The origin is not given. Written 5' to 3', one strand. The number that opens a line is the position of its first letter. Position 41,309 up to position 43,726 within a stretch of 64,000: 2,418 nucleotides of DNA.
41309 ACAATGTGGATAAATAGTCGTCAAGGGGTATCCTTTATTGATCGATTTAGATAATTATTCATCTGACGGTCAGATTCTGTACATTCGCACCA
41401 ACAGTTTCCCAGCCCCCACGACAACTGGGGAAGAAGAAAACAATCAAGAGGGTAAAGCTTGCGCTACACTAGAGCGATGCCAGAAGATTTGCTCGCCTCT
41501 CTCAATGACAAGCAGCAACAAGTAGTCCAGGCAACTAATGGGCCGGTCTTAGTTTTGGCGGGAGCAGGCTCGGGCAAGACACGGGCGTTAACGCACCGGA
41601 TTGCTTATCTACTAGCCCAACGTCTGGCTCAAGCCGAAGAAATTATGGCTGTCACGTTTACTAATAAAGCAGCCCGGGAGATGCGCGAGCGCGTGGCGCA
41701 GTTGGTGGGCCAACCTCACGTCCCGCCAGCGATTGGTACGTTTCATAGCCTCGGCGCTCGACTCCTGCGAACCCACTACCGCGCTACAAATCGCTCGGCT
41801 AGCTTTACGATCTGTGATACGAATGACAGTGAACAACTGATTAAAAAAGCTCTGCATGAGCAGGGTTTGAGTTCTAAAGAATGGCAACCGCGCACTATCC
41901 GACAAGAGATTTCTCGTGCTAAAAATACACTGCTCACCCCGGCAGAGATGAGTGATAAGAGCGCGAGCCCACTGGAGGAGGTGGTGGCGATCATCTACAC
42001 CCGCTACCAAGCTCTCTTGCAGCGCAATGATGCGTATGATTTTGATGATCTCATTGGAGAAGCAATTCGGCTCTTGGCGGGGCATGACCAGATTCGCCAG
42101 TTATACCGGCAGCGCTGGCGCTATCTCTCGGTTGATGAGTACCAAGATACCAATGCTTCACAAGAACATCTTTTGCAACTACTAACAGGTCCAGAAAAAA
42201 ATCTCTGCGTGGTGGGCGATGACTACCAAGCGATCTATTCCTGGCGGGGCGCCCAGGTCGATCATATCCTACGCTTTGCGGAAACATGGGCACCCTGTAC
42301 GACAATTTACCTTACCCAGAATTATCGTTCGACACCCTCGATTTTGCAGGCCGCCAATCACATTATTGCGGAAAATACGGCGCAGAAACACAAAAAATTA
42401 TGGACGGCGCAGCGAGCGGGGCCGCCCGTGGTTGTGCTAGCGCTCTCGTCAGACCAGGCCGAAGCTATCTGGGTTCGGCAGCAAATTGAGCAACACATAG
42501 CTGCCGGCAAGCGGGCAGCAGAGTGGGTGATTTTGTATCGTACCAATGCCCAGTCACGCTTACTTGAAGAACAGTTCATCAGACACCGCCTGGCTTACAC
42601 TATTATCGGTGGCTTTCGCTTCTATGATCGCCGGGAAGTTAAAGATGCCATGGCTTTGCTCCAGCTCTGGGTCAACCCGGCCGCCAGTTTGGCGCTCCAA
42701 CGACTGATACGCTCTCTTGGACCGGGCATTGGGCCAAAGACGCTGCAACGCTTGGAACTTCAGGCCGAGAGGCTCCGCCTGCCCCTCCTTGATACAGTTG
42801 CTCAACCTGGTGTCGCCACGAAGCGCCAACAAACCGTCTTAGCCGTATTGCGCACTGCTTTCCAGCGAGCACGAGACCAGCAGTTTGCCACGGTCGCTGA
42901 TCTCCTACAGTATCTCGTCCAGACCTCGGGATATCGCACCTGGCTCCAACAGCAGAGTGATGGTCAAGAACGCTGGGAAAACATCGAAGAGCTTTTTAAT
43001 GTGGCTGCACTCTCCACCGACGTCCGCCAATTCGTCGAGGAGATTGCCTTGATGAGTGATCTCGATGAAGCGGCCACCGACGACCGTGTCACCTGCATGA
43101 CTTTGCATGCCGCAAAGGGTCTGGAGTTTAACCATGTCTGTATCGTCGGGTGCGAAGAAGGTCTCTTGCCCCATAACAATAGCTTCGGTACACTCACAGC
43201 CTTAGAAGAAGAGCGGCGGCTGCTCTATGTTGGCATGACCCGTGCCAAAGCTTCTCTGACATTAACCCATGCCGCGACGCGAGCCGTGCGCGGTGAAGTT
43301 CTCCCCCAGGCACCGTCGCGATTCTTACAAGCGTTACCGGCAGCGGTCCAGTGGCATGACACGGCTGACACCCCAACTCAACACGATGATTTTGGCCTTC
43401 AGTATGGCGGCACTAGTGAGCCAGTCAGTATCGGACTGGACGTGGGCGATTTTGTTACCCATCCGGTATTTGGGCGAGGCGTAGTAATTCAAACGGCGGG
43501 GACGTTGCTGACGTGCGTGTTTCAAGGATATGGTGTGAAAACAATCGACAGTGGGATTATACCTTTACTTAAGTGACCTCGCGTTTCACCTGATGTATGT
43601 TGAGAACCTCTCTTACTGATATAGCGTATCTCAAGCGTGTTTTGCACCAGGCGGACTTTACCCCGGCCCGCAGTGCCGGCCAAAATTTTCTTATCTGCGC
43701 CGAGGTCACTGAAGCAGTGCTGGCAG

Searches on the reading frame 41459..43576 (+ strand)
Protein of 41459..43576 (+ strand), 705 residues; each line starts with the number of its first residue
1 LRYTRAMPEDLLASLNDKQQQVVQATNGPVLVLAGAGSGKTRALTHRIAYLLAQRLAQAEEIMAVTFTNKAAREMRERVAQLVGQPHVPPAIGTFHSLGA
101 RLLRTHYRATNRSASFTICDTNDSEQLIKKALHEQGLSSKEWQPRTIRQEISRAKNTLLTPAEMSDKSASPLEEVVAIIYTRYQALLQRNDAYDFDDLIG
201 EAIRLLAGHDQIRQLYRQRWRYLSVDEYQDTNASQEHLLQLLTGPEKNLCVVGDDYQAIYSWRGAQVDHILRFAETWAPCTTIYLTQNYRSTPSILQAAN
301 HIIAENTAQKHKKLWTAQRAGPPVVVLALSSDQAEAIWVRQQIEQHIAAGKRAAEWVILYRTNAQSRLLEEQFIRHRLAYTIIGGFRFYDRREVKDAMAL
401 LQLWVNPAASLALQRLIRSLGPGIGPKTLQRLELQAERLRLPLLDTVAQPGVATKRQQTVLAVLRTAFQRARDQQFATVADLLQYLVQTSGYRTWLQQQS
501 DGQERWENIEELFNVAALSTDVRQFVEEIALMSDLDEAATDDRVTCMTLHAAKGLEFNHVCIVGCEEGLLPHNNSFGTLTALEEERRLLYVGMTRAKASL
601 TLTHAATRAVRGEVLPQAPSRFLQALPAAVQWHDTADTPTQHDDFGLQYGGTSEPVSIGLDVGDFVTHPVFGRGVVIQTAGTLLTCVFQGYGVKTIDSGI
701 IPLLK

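Call 8: search_protein_families(library=pfam, max_evalue=0.1, proteins=[window:41459-43576:+])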
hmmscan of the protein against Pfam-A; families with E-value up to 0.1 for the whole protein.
window:41459-43576:+ (705 aa): 9 families
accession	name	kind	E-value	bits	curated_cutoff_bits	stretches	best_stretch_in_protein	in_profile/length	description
PF00580.27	UvrD-helicase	-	6.3e-86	288.9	23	1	15-276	1-269/271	UvrD/REP helicase N-terminal domain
PF13361.12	UvrD_C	-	2.3e-66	225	25.6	1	283-604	1-347/350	UvrD-like helicase C-terminal domain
PF13245.12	AAA_19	-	1e-22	81.2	25.1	1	19-261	1-132/134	AAA domain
PF01443.25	Viral_helicase1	-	4.7e-09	36.8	21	1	522-602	159-226/228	Viral superfamily 1 RNA helicase core domain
PF13538.12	UvrD_C_2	-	5e-09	36.3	27.4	1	544-602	2-51/52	UvrD-like helicase C-terminal domain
PF13604.12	AAA_30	-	3e-06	27.6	27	1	15-79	2-66/191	AAA domain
PF13087.12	AAA_12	-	0.003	17.6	27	0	533-602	127-190/195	AAA domain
PF25199.1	nSTAND_NTPase5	-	0.03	14.6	34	0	9-56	26-67/145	Novel STAND NTPase 5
PF21196.3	PcrA_UvrD_tudor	-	0.091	13.1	23.9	0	662-696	1-39/48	PcrA/UvrD tudor domain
